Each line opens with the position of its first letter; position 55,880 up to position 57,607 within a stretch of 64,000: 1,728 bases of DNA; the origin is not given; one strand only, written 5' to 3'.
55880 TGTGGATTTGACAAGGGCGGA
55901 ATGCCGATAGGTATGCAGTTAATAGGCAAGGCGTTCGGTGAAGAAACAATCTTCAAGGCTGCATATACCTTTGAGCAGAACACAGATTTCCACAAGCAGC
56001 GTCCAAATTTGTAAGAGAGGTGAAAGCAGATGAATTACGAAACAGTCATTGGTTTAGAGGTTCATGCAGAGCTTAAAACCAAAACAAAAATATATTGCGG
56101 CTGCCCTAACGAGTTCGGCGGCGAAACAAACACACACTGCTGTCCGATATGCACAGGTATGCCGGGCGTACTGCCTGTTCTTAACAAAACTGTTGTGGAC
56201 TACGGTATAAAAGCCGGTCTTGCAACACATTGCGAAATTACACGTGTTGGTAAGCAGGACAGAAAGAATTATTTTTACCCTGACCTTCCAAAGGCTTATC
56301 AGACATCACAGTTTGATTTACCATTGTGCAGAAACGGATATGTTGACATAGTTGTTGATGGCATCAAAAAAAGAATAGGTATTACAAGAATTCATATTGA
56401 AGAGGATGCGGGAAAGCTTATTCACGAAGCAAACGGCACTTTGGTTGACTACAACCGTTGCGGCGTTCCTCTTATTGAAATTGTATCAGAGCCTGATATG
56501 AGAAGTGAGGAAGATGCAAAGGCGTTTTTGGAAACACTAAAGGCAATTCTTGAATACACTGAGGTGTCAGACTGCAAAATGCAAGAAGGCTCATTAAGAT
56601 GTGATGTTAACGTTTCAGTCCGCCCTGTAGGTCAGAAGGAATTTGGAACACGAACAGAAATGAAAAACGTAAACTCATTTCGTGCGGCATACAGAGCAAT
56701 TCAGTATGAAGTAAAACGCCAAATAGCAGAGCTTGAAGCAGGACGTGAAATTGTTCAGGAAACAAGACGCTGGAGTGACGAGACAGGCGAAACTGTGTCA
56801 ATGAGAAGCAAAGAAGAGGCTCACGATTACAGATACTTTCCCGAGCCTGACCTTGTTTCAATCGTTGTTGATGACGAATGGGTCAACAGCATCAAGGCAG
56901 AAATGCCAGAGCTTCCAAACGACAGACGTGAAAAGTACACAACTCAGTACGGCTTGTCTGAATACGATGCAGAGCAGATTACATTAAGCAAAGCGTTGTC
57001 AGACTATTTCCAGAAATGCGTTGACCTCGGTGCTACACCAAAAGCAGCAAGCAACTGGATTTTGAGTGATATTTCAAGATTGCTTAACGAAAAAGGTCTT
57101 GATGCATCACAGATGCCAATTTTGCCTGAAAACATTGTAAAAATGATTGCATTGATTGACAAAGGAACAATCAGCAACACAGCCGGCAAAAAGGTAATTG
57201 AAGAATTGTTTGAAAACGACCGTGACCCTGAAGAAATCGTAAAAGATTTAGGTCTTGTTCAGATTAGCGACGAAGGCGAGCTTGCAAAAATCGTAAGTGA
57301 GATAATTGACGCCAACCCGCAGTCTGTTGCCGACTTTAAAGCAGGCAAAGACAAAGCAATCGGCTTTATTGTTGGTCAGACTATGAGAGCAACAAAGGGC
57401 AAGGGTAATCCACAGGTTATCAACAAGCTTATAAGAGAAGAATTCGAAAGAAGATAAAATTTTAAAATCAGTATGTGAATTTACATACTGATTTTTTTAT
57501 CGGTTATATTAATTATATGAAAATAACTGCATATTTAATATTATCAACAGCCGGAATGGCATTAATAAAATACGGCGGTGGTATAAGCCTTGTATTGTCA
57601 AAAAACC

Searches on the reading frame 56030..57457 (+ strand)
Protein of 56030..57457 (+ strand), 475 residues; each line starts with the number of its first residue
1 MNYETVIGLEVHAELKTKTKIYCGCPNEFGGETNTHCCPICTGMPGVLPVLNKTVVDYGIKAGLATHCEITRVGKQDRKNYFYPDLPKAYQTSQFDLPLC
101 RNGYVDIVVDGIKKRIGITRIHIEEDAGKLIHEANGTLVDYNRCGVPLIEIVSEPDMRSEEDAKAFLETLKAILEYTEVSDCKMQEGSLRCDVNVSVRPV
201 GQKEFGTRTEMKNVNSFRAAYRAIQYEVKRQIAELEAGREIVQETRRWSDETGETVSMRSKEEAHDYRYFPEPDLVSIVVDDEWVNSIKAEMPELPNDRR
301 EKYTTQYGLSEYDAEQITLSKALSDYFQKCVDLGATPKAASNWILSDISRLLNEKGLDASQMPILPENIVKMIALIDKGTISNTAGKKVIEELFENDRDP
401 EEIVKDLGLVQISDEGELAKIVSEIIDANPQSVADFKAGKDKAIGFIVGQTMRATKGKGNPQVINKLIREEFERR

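Call 22: search_protein_families(library=pfam, proteins=[window:56030-57457:+], max_evalue=0.001)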
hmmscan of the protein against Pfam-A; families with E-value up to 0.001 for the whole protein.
window:56030-57457:+ (475 aa): 2 families
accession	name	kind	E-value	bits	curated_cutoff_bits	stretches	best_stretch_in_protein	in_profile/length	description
PF02934.20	GatB_N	-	3.7e-124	413.8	23.4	1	5-285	1-276/277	GatB/GatE catalytic domain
PF02637.23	GatB_Yqey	-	3.8e-53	179.8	27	1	325-471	1-147/148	GatB domain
